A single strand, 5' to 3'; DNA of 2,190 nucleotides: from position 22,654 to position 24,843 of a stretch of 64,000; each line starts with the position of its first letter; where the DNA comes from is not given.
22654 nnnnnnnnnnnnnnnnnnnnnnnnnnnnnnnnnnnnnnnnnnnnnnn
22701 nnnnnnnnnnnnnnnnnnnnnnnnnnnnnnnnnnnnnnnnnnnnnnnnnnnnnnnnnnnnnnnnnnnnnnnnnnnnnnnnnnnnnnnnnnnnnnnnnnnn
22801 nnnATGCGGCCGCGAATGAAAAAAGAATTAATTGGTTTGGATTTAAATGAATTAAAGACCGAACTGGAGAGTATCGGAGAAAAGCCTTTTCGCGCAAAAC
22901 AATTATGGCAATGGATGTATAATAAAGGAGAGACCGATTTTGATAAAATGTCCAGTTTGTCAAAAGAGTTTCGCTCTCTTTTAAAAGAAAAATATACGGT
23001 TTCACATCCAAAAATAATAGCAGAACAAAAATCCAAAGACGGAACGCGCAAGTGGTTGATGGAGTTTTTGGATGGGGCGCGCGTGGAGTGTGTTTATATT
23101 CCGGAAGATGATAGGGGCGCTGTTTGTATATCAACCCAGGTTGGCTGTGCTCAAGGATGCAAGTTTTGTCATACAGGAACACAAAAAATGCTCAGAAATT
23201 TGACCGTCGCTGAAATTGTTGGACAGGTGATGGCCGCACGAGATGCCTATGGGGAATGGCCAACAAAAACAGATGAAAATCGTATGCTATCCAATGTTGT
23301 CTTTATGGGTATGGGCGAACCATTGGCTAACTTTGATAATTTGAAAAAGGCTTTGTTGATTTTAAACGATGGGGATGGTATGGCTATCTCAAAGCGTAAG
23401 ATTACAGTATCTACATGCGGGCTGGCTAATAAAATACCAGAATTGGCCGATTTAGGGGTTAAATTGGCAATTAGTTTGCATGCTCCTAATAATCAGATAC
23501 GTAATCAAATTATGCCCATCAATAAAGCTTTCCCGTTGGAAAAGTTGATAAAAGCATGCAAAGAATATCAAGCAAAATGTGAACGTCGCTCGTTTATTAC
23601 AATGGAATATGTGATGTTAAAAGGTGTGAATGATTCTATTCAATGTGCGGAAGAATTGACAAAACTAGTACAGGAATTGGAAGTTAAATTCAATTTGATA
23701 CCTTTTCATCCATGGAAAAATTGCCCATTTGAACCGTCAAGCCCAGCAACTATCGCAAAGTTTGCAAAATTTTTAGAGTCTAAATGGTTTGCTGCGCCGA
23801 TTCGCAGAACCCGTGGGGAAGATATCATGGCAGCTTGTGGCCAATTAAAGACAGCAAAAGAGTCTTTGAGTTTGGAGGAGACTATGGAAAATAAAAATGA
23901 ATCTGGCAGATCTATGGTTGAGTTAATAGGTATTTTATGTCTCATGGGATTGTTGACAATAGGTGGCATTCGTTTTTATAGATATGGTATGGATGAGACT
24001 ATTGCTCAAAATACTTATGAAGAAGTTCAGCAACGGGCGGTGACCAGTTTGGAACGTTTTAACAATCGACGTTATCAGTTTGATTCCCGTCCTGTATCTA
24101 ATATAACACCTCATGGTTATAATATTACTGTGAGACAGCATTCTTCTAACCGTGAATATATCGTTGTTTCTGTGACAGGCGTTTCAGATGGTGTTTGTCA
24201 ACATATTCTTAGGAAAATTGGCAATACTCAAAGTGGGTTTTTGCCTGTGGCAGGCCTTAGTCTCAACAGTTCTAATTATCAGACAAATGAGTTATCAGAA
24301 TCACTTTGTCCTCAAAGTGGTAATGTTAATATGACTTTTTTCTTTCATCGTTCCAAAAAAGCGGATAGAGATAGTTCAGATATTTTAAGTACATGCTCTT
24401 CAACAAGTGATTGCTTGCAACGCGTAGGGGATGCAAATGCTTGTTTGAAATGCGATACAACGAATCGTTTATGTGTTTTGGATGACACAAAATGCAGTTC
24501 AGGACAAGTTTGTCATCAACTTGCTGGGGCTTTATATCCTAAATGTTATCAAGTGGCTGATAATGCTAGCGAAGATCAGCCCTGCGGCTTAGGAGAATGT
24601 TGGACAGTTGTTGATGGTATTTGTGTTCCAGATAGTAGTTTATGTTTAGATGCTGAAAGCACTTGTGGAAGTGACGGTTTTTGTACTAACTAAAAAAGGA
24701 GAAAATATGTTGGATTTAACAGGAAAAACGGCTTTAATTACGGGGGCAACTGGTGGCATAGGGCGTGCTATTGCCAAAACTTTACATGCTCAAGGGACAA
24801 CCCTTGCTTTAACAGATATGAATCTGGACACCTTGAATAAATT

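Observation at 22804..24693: rlmN reading frame runs without a stop codon into a Cys-rich prepilin-like gene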

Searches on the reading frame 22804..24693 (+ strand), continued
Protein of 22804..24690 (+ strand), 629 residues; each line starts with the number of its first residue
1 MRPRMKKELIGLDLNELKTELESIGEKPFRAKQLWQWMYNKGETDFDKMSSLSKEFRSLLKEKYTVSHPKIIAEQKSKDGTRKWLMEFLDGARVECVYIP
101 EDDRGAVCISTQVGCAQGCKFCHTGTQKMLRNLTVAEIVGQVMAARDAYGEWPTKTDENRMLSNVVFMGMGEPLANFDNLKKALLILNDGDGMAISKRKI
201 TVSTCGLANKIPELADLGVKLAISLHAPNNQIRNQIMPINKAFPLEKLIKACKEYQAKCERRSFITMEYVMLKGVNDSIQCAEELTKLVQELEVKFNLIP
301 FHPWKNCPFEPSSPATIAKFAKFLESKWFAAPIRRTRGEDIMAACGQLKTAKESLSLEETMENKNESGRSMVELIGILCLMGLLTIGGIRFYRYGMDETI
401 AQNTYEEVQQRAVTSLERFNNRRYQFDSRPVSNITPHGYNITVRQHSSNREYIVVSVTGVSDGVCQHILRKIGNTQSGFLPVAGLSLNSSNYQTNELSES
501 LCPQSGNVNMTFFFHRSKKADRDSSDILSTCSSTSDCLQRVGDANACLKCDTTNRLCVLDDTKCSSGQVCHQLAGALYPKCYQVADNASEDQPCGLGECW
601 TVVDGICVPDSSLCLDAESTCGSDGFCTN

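Call 66: list_cluster_members(proteins=[window:22816-24690:+, window:23884-24690:+])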
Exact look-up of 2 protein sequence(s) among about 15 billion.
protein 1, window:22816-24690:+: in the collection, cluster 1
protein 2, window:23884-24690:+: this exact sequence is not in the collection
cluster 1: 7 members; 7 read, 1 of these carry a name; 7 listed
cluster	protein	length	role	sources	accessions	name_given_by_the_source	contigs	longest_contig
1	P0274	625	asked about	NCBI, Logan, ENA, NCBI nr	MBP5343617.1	MAG: 23S rRNA (adenine(2503)-C(2))-methyltransferase RlmN [Alphaproteobacteria bacterium] | 23S rRNA (adenine(2503)-C(2))-methyltransferase RlmN [Alphaproteobacteria bacterium]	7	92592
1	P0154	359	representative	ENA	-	-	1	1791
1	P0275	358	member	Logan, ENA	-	-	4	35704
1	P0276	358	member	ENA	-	-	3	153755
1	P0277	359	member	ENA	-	-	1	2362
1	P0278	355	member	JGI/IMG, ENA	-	-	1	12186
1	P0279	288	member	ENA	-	-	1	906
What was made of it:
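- The exact 625-aa protein is recorded on 7 contigs in the cluster table (call 66). In the 90%-identity cluster only this member is long (call 66).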

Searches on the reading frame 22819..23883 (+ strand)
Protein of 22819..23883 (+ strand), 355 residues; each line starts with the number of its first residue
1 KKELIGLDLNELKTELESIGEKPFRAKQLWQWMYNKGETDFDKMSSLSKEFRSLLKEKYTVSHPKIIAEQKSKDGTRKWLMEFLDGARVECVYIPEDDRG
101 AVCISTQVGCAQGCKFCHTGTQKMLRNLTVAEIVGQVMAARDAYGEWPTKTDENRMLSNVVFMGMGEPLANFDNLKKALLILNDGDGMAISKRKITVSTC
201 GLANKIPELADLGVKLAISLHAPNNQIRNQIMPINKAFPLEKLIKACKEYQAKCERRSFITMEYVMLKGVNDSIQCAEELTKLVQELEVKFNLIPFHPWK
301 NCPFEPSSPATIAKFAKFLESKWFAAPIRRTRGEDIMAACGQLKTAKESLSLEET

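Call 19: find_related_loci(query=A3, collection=genome_contigs, flank=3000)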
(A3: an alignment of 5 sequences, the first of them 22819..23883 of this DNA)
Query A3 (355 aa) in genome_contigs; peptide patterns used: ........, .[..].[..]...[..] (x = any residue, [..] = any of these).
316 stretches matched a pattern; 287 encode a relative of the query (tblastn E <= 1e-3); the best 80 are kept; 80 distinct loci.
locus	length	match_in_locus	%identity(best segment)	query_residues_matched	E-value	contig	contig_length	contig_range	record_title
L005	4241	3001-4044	80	1-348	0e+0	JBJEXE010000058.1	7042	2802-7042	MAG: Alphaproteobacteria bacterium isolate LOHA11_bin.025 NODE_6085_length_7042_cov_5.814226, whole genome shotgun seque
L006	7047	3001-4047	79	1-349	0e+0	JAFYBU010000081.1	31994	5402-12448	MAG: Alphaproteobacteria bacterium isolate RGIG6947 Sheep_Rumen.Co__c3858221, whole genome shotgun sequence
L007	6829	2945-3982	79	1-346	0e+0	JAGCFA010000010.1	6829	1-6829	MAG: Alphaproteobacteria bacterium isolate RGIG9732 Yak_Omasum-3__c181958, whole genome shotgun sequence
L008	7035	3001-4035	80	1-345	0e+0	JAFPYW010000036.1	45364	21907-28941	MAG: Alphaproteobacteria bacterium isolate RGIG1600 Goat_Abomasum.Co__c1225289, whole genome shotgun sequence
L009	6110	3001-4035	79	1-345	0e+0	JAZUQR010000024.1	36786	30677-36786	MAG: Alphaproteobacteria bacterium isolate T1900044856_TS20190322.MAGScoT_cleanbin_000019 SGB_3064_k141_2765748, whole g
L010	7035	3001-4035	79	1-345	0e+0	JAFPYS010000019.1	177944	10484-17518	MAG: Alphaproteobacteria bacterium isolate RGIG1596 Goat_Abomasum.Co__c2225740, whole genome shotgun sequence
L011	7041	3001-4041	78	2-348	0e+0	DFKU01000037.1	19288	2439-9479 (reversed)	MAG TPA_asm: Alphaproteobacteria bacterium UBA3637 UBA3637_contig_32837, whole genome shotgun sequence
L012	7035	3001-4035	79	1-345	0e+0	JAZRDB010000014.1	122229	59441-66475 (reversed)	MAG: Alphaproteobacteria bacterium isolate T1900045509_YK20190203.MAGScoT_cleanbin_000008 SGB_7547_k141_1091243, whole g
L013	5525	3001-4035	79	1-345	0e+0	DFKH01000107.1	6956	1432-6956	MAG TPA_asm: Alphaproteobacteria bacterium UBA3650 UBA3650_contig_65276, whole genome shotgun sequence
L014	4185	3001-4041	77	2-348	0e+0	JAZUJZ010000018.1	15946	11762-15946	MAG: Alphaproteobacteria bacterium isolate T1900045249_TH20190019.MAGScoT_cleanbin_000104 SGB_5738_k141_4226438, whole g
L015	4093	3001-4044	76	2-349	0e+0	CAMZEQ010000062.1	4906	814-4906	MAG TPA_asm: uncultured Alphaproteobacteria bacterium isolate SRR10912534_bin.114_metaWRAP_v1.3_MAG genome assembly, con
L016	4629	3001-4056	76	2-353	0e+0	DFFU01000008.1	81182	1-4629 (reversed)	MAG TPA_asm: Alphaproteobacteria bacterium UBA3768 UBA3768_contig_68543, whole genome shotgun sequence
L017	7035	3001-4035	76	2-346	0e+0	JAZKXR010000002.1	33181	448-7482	MAG: Alphaproteobacteria bacterium isolate T1900045117_TC20190111.MAGScoT_cleanbin_000011 SGB_4814_k141_32289, whole gen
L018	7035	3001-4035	77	2-346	0e+0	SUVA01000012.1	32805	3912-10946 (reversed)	MAG: Alphaproteobacteria bacterium isolate SIG60 NODE_28200_length_32805_cov_3.180366, whole genome shotgun sequence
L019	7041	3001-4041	74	1-347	0e+0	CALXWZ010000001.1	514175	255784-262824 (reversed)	MAG: uncultured Alphaproteobacteria bacterium isolate BRZ_CI__bin89 genome assembly, contig: BRZ_CI__NODE_3_length_51417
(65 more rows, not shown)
